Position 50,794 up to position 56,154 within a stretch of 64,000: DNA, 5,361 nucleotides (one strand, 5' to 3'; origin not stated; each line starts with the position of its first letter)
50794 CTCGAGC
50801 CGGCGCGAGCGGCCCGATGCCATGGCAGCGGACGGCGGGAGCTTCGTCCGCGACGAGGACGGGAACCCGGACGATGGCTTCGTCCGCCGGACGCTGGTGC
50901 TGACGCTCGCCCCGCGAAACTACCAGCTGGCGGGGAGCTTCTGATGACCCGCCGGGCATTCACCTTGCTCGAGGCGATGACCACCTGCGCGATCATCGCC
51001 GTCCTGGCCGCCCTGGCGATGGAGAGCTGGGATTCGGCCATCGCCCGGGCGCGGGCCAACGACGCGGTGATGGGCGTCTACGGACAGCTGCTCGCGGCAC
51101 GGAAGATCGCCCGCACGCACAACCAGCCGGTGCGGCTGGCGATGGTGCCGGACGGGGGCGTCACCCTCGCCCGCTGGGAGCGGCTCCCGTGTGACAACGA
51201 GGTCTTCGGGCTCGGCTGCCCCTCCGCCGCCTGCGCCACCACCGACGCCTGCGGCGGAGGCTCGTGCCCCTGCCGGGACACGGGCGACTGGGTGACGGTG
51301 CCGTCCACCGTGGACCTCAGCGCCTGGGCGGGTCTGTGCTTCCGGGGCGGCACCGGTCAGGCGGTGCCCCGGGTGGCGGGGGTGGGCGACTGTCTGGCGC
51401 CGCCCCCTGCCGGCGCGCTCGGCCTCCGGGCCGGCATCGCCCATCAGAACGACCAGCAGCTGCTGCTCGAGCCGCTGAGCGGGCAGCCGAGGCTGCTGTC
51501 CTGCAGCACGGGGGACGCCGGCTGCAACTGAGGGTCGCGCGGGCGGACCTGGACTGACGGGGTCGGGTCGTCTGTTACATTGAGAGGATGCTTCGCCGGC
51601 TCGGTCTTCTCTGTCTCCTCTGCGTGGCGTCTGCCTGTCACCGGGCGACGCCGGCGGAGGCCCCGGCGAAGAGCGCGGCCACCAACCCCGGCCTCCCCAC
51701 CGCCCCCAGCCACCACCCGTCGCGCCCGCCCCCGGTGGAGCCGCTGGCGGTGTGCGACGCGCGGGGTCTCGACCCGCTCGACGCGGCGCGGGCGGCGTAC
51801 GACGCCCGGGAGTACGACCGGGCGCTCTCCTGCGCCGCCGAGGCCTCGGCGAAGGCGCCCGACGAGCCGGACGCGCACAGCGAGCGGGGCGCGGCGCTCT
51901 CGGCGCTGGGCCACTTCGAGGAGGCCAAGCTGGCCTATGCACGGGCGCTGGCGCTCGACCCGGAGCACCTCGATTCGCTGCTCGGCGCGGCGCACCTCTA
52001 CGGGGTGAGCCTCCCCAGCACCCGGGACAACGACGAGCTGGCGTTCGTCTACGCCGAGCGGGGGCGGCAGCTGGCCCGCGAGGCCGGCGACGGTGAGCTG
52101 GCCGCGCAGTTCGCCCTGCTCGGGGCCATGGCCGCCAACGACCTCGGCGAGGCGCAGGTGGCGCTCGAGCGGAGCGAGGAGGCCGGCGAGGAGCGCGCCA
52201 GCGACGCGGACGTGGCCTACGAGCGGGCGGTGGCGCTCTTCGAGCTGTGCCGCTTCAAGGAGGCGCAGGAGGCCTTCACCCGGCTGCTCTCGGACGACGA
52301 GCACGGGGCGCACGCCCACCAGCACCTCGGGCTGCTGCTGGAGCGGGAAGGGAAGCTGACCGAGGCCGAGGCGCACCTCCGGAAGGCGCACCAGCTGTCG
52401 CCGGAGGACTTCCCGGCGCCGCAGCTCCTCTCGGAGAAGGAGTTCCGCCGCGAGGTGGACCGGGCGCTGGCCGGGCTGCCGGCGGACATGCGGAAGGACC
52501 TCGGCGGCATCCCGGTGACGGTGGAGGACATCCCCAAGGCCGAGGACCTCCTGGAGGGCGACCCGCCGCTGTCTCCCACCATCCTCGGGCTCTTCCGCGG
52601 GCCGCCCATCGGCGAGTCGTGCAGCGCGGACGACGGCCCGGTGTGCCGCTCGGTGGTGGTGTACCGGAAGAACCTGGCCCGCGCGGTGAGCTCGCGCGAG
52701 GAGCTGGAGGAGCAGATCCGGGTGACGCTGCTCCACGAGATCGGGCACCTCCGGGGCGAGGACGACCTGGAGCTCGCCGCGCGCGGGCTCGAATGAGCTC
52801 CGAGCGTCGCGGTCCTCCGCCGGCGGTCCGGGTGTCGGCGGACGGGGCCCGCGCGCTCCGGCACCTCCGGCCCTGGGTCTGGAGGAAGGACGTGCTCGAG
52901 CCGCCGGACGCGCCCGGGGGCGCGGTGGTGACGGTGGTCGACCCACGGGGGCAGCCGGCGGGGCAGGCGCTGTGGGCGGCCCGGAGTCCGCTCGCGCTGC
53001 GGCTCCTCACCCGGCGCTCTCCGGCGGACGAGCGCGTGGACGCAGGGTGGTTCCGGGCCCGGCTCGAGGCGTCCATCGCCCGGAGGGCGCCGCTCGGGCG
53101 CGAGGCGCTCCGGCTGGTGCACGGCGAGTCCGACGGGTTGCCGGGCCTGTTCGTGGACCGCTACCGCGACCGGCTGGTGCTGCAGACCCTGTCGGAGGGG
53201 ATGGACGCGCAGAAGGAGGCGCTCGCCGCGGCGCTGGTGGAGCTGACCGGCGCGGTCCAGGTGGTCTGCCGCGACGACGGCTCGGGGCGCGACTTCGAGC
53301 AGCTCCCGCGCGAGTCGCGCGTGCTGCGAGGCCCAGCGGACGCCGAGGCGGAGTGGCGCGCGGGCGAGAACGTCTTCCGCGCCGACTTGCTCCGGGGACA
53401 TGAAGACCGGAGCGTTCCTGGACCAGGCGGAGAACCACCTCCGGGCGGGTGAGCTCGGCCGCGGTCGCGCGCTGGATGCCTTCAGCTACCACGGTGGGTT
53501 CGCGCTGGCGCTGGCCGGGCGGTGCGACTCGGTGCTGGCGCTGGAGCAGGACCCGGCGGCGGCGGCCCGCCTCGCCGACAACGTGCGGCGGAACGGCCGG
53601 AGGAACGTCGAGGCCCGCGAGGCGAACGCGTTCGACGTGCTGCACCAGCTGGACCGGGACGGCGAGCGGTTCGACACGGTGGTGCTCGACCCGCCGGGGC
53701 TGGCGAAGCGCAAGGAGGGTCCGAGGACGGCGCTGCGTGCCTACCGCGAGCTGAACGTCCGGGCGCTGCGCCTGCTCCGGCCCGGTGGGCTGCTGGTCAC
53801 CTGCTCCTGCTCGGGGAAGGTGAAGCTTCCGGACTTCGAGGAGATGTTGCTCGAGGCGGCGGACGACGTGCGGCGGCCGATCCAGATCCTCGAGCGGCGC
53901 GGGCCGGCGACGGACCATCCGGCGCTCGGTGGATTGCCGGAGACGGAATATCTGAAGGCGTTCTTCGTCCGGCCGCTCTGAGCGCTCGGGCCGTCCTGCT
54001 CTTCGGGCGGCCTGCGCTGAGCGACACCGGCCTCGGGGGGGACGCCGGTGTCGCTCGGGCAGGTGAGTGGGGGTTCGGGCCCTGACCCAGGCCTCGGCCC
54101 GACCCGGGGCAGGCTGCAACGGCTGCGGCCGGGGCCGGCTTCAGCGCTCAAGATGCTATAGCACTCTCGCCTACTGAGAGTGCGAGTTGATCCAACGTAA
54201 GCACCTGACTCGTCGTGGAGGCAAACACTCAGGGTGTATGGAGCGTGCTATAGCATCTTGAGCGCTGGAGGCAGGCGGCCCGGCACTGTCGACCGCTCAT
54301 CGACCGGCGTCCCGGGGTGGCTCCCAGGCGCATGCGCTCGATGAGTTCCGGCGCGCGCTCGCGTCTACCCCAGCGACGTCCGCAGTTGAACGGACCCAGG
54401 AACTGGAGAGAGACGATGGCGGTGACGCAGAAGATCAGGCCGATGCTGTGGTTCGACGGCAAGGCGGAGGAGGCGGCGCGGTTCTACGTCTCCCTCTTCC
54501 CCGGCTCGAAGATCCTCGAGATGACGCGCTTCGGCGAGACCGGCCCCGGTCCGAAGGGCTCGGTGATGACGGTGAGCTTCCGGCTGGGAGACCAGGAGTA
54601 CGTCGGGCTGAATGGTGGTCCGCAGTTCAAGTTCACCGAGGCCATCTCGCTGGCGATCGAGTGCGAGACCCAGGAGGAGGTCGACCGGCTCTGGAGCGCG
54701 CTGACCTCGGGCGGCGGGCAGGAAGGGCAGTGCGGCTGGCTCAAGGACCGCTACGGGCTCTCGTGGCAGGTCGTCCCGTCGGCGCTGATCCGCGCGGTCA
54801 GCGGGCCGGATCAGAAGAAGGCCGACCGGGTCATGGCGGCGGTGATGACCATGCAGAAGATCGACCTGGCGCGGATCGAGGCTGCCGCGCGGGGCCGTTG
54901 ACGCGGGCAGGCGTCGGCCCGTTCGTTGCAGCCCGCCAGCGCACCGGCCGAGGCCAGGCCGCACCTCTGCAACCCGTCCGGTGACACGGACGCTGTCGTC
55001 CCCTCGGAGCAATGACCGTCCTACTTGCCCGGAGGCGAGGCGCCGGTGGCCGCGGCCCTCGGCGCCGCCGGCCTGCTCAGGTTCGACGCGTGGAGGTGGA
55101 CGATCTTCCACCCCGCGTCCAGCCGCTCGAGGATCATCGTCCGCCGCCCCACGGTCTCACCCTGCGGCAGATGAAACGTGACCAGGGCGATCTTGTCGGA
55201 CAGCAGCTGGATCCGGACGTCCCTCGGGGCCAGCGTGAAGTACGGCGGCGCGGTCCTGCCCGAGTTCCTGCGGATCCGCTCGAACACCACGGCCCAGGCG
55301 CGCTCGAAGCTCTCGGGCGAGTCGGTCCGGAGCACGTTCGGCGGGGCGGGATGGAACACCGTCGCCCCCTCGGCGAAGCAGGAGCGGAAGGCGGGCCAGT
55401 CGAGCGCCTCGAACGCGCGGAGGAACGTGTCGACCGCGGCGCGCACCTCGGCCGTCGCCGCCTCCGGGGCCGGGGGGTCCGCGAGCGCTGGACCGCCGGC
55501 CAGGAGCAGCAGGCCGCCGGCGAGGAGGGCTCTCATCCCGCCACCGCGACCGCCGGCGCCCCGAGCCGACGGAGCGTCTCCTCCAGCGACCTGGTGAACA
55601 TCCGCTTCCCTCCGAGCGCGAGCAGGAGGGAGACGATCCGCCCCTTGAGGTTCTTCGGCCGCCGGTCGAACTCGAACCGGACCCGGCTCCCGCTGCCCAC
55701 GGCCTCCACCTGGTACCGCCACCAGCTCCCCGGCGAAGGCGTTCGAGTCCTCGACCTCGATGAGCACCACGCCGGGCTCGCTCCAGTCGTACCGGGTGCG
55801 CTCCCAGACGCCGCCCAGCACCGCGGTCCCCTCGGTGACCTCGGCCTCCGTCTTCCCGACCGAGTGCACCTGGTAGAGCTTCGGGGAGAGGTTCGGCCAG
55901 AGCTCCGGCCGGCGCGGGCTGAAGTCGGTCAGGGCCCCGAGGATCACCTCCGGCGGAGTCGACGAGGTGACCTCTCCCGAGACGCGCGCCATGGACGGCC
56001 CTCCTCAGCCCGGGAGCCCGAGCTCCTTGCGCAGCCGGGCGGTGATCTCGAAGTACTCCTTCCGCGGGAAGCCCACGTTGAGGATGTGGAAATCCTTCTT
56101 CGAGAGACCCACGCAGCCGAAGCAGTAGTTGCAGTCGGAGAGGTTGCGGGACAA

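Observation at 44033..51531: Type IV pilus minor-pilin/PilY1 operon with a c-type cytochrome inserted and translationally coupled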

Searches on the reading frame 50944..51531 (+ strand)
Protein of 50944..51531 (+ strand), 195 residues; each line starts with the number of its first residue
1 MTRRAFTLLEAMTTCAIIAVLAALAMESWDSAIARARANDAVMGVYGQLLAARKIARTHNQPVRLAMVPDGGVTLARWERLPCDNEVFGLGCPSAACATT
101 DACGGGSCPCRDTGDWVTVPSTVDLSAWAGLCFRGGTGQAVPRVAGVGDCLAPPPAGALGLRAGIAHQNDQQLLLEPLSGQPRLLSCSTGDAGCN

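Call 5: search_protein_families(library=pfam, proteins=[window:50944-51531:+], max_evalue=1)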
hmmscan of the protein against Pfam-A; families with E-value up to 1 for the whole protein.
window:50944-51531:+ (195 aa): 2 families
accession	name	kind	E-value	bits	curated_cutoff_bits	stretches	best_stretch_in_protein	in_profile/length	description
PF07963.17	N_methyl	-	0.00018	21.4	21.2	1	3-26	4-27/27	Prokaryotic N-terminal methylation motif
PF03561.21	Allantoicase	-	0.098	12.9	27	1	26-74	101-146/155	Allantoicase repeat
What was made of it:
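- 50944..51531 (+): fimU/GspH-like minor pilin (195 aa), leader RRA|FTLLE with Ala at -1. Pfam N_methyl scores 21.4 bits (call 5).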

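Call 62: search_protein_families(library=ncbifam, proteins=[window:50944-51531:+], max_evalue=0.1)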
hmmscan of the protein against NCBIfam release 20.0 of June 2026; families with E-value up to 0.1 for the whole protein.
window:50944-51531:+ (195 aa): 8 families
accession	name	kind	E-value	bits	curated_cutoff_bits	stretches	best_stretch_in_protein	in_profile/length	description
TIGR02596.1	TIGR02596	subfamily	4.6e-06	26.8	70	1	6-64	1-59/196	Verru_Chthon cassette protein D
NF007800.0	PRK10506.1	equivalog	9.6e-06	25.5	158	1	3-72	8-77/163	prepilin peptidase-dependent protein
TIGR01708.2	typeII_sec_gspH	equivalog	4e-05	23.7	80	1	4-71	2-69/169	type II secretion system minor pseudopilin GspH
NF007862.0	PRK10574.1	equivalog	0.00024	21.2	138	1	2-41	3-42/145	prepilin peptidase-dependent pilin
NF041013.1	T4P_ComGE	equivalog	0.001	19.1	49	1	4-43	4-43/83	competence type IV pilus minor pilin ComGE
TIGR02532.1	IV_pilin_GFxxxE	domain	0.0032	17.3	16.3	1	3-26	1-24/24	prepilin-type N-terminal cleavage/methylation domain-containing protein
NF041775.1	typeIV_PilA_Myxo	equivalog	0.0037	17.3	400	1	3-42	10-49/214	type IV pilin protein PilA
NF040982.1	ComGD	equivalog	0.0044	17.4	70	1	4-70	2-68/139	competence type IV pilus minor pilin ComGD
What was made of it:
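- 50944..51531 (+): TIGR01708 GspH gives a weak match (call 62).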

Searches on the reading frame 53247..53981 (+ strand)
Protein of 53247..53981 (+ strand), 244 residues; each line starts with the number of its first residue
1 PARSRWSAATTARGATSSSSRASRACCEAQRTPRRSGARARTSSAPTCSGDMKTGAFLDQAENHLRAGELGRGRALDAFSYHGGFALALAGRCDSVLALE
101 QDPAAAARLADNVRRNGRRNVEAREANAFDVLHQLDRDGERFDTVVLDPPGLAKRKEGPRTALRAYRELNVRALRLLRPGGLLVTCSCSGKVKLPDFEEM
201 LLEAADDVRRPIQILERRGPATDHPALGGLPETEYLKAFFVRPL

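Call 21: search_protein_families(library=pfam, proteins=[window:53247-53981:+], max_evalue=0.01)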
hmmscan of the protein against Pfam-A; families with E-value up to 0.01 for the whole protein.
window:53247-53981:+ (244 aa): 6 families
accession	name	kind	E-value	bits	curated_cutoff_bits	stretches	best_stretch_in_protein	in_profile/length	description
PF10672.15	Methyltrans_SAM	-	5.7e-08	32.8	27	1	54-200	105-252/286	S-adenosylmethionine-dependent methyltransferase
PF03602.21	Cons_hypoth95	-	7e-08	32.8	24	1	69-150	39-122/182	Conserved hypothetical protein 95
PF13847.12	Methyltransf_31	-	1.1e-05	25.6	27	1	75-199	7-120/145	Methyltransferase domain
PF01189.24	Methyltr_RsmB-F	-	0.0003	21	27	1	88-240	28-194/199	16S rRNA methyltransferase RsmB/F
PF05175.20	MTS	-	0.0024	17.9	23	1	73-185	33-138/170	Methyltransferase small domain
PF13649.12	Methyltransf_25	-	0.0031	18.6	27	0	77-147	3-70/97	Methyltransferase domain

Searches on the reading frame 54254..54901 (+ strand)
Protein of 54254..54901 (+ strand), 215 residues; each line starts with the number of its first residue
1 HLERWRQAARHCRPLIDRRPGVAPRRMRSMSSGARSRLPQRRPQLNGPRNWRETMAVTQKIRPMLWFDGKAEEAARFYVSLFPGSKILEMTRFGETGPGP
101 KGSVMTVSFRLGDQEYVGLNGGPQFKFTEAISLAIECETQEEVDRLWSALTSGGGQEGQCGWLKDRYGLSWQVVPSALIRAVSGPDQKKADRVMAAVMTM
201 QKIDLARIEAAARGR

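Call 21: search_protein_families(library=pfam, proteins=[window:54254-54901:+], max_evalue=0.01)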
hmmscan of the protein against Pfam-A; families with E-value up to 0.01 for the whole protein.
window:54254-54901:+ (215 aa): 1 family
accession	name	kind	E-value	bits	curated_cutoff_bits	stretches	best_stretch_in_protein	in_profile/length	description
PF06983.19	3-dmu-9_3-mt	-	1.8e-48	164.3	24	1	59-174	1-116/116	3-demethylubiquinone-9 3-methyltransferase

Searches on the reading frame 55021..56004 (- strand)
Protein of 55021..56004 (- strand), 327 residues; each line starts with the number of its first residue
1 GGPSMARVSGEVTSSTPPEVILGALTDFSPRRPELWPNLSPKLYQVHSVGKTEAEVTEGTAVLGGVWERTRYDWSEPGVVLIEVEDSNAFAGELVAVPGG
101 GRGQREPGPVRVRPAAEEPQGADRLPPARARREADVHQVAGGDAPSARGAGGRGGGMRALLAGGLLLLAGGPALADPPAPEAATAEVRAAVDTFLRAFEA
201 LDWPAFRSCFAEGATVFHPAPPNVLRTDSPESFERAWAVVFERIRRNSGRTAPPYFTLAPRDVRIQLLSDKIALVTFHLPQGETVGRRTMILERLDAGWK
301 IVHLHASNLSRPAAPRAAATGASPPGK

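Call 21: search_protein_families(library=pfam, proteins=[window:55021-56004:-], max_evalue=0.01)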
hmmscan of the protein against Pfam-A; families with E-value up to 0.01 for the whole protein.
window:55021-56004:- (327 aa): 5 families
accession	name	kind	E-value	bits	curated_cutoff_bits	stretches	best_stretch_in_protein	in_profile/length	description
PF13474.12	SnoaL_3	-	3.1e-13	50.6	22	1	187-307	1-117/121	SnoaL-like domain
PF14534.12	DUF4440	-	4.7e-06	27.4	25.2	1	187-301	1-107/107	Domain of unknown function (DUF4440)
PF13577.12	SnoaL_4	-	0.00015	22.2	24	1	183-304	5-125/126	SnoaL-like domain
PF08332.16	CaMKII_AD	-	0.00053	20.6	22.1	1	185-308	3-126/128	Calcium/calmodulin dependent protein kinase II association domain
PF12680.13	SnoaL_2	-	0.00065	20.7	27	1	191-244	1-50/102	SnoaL-like domain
